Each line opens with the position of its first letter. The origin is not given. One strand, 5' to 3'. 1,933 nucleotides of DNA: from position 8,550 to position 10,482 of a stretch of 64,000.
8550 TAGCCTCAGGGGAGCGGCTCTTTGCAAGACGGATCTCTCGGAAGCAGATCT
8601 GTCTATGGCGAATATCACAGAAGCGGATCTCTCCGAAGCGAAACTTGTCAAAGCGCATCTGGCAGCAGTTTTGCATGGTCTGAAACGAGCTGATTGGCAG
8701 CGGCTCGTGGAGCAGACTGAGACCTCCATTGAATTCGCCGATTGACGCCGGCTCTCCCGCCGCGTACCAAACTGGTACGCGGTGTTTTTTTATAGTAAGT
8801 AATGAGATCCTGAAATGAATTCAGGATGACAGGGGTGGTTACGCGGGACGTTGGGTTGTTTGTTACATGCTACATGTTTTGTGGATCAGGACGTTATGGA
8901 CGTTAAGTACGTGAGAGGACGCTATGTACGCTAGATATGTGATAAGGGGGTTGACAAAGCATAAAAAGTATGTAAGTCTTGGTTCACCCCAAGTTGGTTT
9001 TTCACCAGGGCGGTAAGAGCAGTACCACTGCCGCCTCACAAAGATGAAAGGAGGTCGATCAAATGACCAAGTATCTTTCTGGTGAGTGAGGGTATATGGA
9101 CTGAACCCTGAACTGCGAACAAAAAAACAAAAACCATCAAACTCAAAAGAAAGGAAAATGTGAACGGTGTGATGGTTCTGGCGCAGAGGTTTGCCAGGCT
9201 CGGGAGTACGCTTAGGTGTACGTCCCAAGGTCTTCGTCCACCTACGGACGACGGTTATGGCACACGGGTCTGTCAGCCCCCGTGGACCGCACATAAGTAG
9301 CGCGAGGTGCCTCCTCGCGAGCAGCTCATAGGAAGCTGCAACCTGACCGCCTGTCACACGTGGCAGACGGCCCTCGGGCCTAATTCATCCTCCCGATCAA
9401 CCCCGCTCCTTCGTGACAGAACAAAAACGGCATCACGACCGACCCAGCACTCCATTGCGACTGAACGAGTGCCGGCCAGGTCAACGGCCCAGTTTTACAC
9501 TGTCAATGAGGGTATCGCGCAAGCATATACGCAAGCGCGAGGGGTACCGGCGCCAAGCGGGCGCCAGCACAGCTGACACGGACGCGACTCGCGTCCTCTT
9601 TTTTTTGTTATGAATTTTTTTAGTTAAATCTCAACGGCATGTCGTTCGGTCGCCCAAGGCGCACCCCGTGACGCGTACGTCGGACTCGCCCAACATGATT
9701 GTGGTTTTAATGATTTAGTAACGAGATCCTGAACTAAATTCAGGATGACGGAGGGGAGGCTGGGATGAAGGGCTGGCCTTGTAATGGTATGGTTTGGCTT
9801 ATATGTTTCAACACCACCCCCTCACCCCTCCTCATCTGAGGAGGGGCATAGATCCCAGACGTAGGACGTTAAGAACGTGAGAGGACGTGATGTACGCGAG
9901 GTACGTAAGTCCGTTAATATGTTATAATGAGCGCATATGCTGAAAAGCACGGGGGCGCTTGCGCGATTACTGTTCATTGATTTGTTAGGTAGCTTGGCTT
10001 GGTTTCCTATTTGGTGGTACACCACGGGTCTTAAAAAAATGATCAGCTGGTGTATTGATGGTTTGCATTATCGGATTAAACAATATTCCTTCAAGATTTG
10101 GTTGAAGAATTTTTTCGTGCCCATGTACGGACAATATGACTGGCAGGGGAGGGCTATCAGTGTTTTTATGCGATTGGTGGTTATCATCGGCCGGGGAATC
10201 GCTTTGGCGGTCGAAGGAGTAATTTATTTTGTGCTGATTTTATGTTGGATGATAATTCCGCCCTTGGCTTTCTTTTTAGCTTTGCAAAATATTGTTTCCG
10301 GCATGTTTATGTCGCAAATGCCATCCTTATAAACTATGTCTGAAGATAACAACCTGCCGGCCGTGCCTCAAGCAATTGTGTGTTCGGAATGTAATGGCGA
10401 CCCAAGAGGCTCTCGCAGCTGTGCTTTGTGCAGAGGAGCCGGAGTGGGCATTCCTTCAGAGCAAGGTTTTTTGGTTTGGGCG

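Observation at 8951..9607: Orphan ~620-nt GC-rich, hairpin-dense transcription unit with promoter and terminator but no credible ORF (candidate large structured RNA)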

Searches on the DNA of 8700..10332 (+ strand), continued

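Call 73: search_rna_families(source=L007, start=9340, end=9975, threshold=evalue, max_evalue=10)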
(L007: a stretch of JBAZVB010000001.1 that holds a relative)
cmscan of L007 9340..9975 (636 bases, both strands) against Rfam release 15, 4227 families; matches with E-value up to 10: 3.
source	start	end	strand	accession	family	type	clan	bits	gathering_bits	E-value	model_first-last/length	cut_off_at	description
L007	9873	9960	-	RF02100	tfoR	Gene; sRNA;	-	20.4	70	0.016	1-101/101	no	Translational regulator of tfoXVC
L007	9495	9554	+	RF01144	sR17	Gene; snRNA; snoRNA; CD-box;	-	17.1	36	0.17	1-55/55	no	Small nucleolar RNA sR17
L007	9802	9851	+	RF02440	SpF59_sRNA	Gene; sRNA;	-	15.3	37.2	4.4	1-54/54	no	Streptococcus sRNA SpF59 (ldcC RNA)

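Call 78: search_rna_families(sources=[L005, L007, L019, L012, L010, L015, L111], threshold=gathering)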
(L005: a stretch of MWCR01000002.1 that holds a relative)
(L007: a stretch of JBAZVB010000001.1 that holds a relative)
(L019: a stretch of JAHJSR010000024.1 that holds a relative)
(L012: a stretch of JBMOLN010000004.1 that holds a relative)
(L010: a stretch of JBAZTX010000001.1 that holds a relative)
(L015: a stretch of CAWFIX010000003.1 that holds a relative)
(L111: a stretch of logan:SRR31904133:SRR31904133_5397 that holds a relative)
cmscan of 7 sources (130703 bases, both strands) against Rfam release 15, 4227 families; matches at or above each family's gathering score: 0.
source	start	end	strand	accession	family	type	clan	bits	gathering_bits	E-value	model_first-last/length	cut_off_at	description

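Call 86: build_rna_model(alignment_id=A7, structure=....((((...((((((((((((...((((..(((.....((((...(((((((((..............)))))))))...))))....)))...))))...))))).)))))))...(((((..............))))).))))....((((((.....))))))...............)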
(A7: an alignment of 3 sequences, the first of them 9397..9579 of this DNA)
Model R2 built from alignment A7 (3 sequences, 184 columns); structure: as given.
model positions 183; base pairs 47; branch points 2; effective number of sequences 1.03; information 0.59 bits per position. Calibrated on 0.2 Mb of random sequence (short: E-values are rough).
structure used (alignment columns):
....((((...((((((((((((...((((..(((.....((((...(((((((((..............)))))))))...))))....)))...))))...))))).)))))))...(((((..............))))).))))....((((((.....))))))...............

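Call 87: search_with_rna_model(model_id=R2, sources=[window, L005, L006, L007, L008, L009, L010, L011, L012, L013, L014, L015, L016, L017, L018, L019, L020, L021, L022, L023, L024, L025, L026, L027, L028, L029, L030, L031, L032, L033, L034, L035, L036, L037, L038, L039, L040, L041, L042, L043, L044, L045, L046, L047, L048, L049, L050, L051, L052, L053, L054, L055, L056, L057, L058, L059, L060, L061, L062, L063, L064, L065, L066, L067, L068, L069, L070, L071, L072, L073, L111, L112, L113, L114, L115], max_evalue=1, make_alignment=true, show_alignments=4)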
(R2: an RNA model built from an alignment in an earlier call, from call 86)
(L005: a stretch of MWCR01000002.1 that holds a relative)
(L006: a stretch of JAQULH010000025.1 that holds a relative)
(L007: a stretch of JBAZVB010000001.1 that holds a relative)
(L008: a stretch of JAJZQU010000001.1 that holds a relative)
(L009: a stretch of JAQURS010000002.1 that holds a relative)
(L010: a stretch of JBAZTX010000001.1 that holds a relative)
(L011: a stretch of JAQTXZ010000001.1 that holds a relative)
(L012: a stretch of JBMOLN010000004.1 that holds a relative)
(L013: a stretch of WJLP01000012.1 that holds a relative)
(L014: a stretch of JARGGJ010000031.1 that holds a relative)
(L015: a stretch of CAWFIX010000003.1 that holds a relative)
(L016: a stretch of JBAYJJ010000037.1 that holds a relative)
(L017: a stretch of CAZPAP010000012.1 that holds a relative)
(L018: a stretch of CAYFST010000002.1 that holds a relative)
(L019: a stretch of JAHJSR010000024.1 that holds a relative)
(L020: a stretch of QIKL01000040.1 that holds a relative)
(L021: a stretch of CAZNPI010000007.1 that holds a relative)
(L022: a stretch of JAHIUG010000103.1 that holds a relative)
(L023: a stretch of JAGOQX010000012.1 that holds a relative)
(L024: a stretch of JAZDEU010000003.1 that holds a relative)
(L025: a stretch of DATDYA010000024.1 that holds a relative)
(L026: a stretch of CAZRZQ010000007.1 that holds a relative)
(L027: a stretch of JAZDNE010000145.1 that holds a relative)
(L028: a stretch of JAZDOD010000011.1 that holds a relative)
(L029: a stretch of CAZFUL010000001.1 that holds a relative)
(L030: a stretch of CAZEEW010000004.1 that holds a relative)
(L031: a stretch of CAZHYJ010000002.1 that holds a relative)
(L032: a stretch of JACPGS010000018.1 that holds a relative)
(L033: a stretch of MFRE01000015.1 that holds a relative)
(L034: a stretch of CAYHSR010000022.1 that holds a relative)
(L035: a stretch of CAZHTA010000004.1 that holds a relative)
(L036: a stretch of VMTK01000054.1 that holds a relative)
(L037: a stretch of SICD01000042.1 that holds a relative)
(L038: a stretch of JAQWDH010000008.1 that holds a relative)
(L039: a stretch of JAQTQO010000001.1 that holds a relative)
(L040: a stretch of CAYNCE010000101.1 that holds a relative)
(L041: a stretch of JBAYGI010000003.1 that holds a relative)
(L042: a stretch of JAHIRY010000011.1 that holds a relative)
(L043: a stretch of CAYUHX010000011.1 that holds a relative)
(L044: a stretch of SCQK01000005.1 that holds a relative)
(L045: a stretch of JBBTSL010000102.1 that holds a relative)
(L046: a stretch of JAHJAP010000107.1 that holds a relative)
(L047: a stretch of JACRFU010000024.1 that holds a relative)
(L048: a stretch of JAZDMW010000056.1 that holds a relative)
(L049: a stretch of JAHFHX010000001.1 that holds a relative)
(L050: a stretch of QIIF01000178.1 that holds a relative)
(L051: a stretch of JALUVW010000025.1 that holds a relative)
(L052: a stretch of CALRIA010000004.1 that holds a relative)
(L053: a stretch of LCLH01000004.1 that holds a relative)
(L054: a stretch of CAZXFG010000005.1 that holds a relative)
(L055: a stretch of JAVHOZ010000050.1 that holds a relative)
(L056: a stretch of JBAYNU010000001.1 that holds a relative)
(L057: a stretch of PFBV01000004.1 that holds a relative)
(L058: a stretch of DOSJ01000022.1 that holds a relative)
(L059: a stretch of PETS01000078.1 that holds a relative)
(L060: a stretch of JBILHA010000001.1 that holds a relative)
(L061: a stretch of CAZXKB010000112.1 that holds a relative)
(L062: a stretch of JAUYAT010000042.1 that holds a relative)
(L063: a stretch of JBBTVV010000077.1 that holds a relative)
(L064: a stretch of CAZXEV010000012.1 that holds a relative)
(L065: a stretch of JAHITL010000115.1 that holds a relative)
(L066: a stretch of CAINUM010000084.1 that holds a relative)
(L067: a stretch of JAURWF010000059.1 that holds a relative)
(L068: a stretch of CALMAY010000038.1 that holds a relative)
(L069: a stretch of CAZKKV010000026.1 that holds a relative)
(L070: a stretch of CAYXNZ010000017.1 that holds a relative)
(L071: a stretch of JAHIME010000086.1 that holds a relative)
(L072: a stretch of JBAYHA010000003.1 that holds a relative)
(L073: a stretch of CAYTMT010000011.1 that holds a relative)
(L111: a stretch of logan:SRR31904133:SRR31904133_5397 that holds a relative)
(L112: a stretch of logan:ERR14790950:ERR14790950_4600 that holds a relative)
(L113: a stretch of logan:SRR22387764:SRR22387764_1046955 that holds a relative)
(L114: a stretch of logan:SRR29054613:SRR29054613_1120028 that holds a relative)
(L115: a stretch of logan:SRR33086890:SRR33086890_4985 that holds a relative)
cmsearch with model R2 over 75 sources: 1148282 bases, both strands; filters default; matches with E-value up to 1: 3.
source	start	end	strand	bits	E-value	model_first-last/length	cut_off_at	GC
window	9397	9579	+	224.8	2.9e-58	1-183/183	no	0.6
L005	9441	9623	+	224.6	3.3e-58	1-183/183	no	0.61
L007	9760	9931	+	155.1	2.1e-39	1-183/183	no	0.62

Alignment A8: 3 matches aligned to the model, 183 columns, each read 5' to 3' on its own strand. Consensus structure (alignment columns), stored with it:
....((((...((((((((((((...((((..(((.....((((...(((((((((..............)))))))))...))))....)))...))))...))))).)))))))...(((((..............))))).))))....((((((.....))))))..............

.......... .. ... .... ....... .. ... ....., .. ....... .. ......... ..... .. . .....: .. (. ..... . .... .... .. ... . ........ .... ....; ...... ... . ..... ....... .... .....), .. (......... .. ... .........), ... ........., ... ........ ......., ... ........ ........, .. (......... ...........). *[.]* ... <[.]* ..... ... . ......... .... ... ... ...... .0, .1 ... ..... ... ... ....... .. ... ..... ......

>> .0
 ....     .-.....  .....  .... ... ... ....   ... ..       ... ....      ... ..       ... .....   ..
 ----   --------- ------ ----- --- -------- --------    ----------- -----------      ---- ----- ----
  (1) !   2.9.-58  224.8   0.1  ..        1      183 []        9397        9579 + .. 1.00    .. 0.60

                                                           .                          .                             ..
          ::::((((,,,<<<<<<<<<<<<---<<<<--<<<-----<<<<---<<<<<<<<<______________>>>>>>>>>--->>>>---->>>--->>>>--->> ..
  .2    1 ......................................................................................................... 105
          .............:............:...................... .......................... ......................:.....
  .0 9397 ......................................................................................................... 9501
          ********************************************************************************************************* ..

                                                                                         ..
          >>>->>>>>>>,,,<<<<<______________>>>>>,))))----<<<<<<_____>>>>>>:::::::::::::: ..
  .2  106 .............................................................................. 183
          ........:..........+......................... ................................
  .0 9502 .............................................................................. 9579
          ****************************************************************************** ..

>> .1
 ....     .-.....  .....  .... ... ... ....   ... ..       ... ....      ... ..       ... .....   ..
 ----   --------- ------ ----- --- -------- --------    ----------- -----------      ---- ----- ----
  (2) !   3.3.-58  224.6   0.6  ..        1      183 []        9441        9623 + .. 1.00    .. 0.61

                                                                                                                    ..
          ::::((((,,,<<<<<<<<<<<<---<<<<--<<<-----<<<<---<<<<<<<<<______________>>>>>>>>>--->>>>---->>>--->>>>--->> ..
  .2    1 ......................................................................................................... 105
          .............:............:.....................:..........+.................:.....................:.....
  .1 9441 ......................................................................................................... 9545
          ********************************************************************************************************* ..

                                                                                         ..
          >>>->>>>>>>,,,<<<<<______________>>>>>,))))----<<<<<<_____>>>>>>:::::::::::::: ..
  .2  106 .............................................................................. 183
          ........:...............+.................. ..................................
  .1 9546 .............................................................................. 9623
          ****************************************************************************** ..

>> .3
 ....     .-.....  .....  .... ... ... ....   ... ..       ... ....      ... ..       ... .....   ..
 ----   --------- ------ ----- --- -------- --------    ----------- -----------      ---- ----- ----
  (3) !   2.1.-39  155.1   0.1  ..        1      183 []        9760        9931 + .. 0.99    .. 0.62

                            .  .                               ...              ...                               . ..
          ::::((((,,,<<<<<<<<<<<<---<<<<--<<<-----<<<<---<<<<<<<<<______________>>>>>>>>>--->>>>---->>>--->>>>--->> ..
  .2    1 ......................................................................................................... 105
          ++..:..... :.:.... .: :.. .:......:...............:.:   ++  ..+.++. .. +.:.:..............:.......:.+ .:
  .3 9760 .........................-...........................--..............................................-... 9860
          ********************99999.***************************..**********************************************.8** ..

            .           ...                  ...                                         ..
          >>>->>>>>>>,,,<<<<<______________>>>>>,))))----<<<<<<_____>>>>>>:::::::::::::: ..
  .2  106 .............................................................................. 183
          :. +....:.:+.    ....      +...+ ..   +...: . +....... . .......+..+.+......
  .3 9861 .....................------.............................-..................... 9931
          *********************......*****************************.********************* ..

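Call 88: search_with_rna_model(model_id=R2, source=L019, start=9000, end=11000, filters=off, max_evalue=10, show_alignments=1)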
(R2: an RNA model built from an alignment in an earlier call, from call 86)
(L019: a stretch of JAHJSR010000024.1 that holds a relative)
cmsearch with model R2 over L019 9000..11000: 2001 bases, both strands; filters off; matches with E-value up to 10: 21.
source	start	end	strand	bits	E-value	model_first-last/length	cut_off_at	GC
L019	9749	9934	+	9.1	0.011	1-183/183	no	0.53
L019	10598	10650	+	2.9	0.55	1-183/183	no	0.36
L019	9909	9955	-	2.6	0.67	1-183/183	no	0.49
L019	9690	9706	-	1.9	1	153-169/183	no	0.59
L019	10706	10728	-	0.7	2.1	1-183/183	no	0.57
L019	9221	9258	+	0.2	3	1-183/183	no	0.42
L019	9102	9119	+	-0.2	3.9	1-183/183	no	0.33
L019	10616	10632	-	-0.3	3.9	1-183/183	no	0.18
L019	10659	10675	-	-0.4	4.3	1-183/183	no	0.24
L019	10790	10806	+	-0.5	4.6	1-183/183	no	0.35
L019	9428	9438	-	-0.8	5.6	1-183/183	no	0.18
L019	10337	10370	-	-1.2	6.9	1-183/183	no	0.29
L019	9401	9415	+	-1.2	7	1-183/183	no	0.27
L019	9520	9536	+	-1.3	7.7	1-183/183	no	0.29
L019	10038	10049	-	-1.5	8.5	1-183/183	no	0.25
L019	9484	9498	+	-1.5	8.6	1-183/183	no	0.47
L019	10375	10393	-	-1.6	9.2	1-183/183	no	0.26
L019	10442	10454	+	-1.6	9.2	155-167/183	no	0.54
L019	10206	10220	-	-1.6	9.2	1-183/183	no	0.4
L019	9873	9892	-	-1.7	9.5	1-183/183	no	0.5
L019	10050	10062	-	-1.7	9.7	1-183/183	no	0.31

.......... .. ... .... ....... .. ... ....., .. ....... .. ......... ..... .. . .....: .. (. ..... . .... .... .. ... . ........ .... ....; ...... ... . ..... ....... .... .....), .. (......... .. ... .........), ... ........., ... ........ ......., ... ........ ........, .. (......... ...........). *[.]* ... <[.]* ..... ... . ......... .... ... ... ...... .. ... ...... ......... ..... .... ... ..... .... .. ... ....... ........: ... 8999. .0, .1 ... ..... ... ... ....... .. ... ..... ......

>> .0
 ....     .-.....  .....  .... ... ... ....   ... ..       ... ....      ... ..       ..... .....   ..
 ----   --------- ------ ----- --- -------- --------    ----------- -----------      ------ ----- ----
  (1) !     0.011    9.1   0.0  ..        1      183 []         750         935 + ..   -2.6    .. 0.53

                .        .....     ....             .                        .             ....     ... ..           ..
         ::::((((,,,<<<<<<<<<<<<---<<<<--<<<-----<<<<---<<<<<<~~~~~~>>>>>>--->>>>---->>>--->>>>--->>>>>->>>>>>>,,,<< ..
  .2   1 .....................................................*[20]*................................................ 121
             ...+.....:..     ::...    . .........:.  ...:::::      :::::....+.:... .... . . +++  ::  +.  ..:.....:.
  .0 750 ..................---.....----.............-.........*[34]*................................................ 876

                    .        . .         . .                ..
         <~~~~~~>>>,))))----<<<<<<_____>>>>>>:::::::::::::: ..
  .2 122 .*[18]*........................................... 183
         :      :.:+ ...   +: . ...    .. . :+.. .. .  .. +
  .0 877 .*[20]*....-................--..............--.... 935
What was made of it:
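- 9401..9544 (+): 3' domain. P9 (9401-9404/9541-9544) encloses a long irregular arm and hairpin P15 (9516-9520/9535-9539). The arm is P10 9408-9414/9506-9512, P11 9415-9419/9500-9504, P11b 9423-9426/9493-9496, P12 9429-9431/9487-9489, P13 9437-9440/9479-9482 and P14 9444-9452/9467-9475. Its internal loops AUCAC, GAC, CCA and AACG are conserved. Model R2 places L019 correctly but weakly (9.1 bits, call 88).
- The 3' domain of L019 matches model R2 only weakly (9.1 bits, E 0.011 in 2 kb, call 88).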

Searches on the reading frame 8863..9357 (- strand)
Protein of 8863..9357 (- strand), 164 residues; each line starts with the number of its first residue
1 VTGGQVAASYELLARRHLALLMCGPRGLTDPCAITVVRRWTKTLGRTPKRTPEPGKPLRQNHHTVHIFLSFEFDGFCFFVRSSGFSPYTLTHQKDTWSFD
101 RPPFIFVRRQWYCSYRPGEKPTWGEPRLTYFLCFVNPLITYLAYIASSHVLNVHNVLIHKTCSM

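Call 17: find_encoding_contigs(protein=window:8863-9357:-, flank=10000, max_places=10)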
Protein window:8863-9357:- (164 aa): no gene with exactly this product is on record in the collection.

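Call 18: search_protein_families(library=pfam, max_evalue=1, proteins=[window:8863-9357:-])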
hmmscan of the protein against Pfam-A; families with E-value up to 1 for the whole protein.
window:8863-9357:- (164 aa): 0 families

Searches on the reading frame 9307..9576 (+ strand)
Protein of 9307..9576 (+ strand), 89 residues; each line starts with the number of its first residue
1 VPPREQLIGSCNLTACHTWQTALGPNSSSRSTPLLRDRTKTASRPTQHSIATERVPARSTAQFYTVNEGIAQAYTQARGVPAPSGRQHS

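Call 16: find_encoding_contigs(protein=window:9307-9576:+, flank=10000, max_places=10)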
Protein window:9307-9576:+ (89 aa): no gene with exactly this product is on record in the collection.

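Call 18: search_protein_families(library=pfam, max_evalue=1, proteins=[window:9307-9576:+])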
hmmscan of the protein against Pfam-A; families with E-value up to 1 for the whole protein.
window:9307-9576:+ (89 aa): 0 families
